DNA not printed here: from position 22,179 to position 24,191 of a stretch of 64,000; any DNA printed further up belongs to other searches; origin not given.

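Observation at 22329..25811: nurA / unknown 220-aa gene / herA operon detached from mre11-rad50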

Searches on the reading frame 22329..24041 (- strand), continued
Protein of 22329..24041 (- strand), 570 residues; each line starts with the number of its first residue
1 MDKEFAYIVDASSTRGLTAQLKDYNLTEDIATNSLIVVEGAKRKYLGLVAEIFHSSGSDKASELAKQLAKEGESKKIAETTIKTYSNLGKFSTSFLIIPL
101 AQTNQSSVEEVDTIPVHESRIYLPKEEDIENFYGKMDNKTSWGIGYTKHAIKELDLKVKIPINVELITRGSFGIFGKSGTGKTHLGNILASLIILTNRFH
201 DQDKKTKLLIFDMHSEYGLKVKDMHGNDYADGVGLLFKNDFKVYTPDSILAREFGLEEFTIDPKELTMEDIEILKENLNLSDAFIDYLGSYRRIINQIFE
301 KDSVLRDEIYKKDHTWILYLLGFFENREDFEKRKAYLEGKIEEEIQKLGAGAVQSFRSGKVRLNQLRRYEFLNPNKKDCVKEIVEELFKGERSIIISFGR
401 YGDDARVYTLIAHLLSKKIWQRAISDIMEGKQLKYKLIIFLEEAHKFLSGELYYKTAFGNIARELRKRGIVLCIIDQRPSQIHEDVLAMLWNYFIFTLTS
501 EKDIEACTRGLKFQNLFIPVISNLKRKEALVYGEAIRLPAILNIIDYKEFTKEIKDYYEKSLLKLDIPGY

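Call 69: search_protein_families(library=phrogs, proteins=[window:22329-24041:-], max_evalue=0.01)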
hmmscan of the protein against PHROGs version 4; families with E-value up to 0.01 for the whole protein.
window:22329-24041:- (570 aa): 2 families
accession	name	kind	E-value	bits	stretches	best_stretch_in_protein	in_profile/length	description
phrog_7035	-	unknown function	9.4e-25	88.1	2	392-545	448-606/969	-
phrog_2666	-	head and packaging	9.3e-11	42.1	1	406-509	384-495/555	terminase large subunit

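Call 76: predict_structure(alignment_id=A4)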
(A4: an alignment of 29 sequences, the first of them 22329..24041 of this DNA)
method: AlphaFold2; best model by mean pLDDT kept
length: 570 residues; sequences in the alignment: 29
mean_pLDDT: 90.2   pTM: 0.88
mean pLDDT of the five models: 90.2, 88.3, 88.1, 87.4, 87.1
residues with pLDDT >= 90: 400; 70-90: 149; 50-70: 15; < 50: 6
segments of 3 or more residues with pLDDT < 50: 566-570
pLDDT, mean of each block of 10 residues (from residue 1): 84 91 87 93 94 86 81 83 81 92 90 92 91 90 89 81 94 95 96 90 90 96 89 95 97 95 92 92 95 91 68 83 83 88 92 94 93 91 95 96 94 96 93 94 94 91 93 97 95 96 93 90 93 94 94 91 54
secondary structure, 60 per line:
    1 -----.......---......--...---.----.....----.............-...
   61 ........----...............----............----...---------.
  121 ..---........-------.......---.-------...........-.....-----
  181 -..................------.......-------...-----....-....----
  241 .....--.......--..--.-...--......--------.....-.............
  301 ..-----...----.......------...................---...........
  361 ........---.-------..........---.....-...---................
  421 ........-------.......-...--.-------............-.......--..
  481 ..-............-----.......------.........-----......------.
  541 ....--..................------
elements in order: E6-12 E16-21 E35-39 E44-56 H58-68 H73-87 E92-103 E108-110 E120-122 H126-133 E141-147 E159-163 H164-169 E171-175 H182-199 E206-212 E220-222 E228-231 H233-236 E241-245 H248-254 H268-273 H282-286 H288-302 H315-321 H328-346 H350-368 H380-389 E393-397 H405-428 E436-442 H457-468 E470-476 H484-489 E490-495 H501-507 H514-522 E528-533 E540-544 H547-564

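Call 79: fold_search(model_id=the predicted structure, library=pdb)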
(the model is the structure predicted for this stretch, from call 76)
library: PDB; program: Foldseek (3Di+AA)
matches with E <= 10: 854; with E <= 0.001: 140
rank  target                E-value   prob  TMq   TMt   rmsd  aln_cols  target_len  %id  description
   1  8wfd_D                5.5e-26  1.00  0.66  0.65   7.1       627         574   17  The cryo-EM structure of TdpAB in complex with AMPPNP and DNA (released 2025-01-22)
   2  8wet_A                1.0e-25  1.00  0.66  0.65   7.4       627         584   16  The cryo-EM structure of TdpAB complex (released 2025-01-22)
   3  8wfd_E                1.3e-25  1.00  0.63  0.62   7.9       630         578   17  The cryo-EM structure of TdpAB in complex with AMPPNP and DNA (released 2025-01-22)
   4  8wfd_C                1.5e-25  1.00  0.68  0.69   6.4       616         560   17  The cryo-EM structure of TdpAB in complex with AMPPNP and DNA (released 2025-01-22)
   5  8wfd_F                2.3e-24  1.00  0.60  0.61   8.2       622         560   16  The cryo-EM structure of TdpAB in complex with AMPPNP and DNA (released 2025-01-22)
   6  8wfd_A                3.0e-24  1.00  0.60  0.61   8.4       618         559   17  The cryo-EM structure of TdpAB in complex with AMPPNP and DNA (released 2025-01-22)
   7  9x1m_A                6.6e-24  1.00  0.57  0.56  10.8       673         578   15  The cryo-EM structure of HerA-NurA complex with AMPPNP and dsDNA from Thermococcus kodakarensis (released 2026-02-04)
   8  4d2i_A                7.4e-24  1.00  0.56  0.68   7.0       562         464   17  Crystal structure of the HerA hexameric DNA translocase from Sulfolobus solfataricus bound to AMP-PNP (released 2014-12-03)
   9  4d2i_B                2.4e-23  1.00  0.56  0.68   8.0       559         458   16  Crystal structure of the HerA hexameric DNA translocase from Sulfolobus solfataricus bound to AMP-PNP (released 2014-12-03)
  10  8wiv_D                3.0e-23  1.00  0.56  0.53  11.9       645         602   17  Cryo-EM structure of a bacterial protein (released 2024-09-11)
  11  8yhx_A                3.2e-23  1.00  0.50  0.51  12.6       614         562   16  Cryo-EM structure of the trimeric HerA (released 2024-11-06)
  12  8wod_D                5.0e-23  1.00  0.56  0.64   7.8       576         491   18  Cryo-EM structure of SIR2/HerA complex (released 2024-09-11)
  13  8wj3_D                5.0e-23  1.00  0.56  0.62   8.5       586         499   18  Cryo-EM structure of a bacterial protein (released 2024-09-11)
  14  8wod_O                5.0e-23  1.00  0.56  0.57   9.2       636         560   17  Cryo-EM structure of SIR2/HerA complex (released 2024-09-11)
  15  8wld_A                6.6e-23  1.00  0.55  0.63   8.3       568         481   16  Cryo-EM structure of SIR2/HerA antiphage complex (released 2024-09-11)
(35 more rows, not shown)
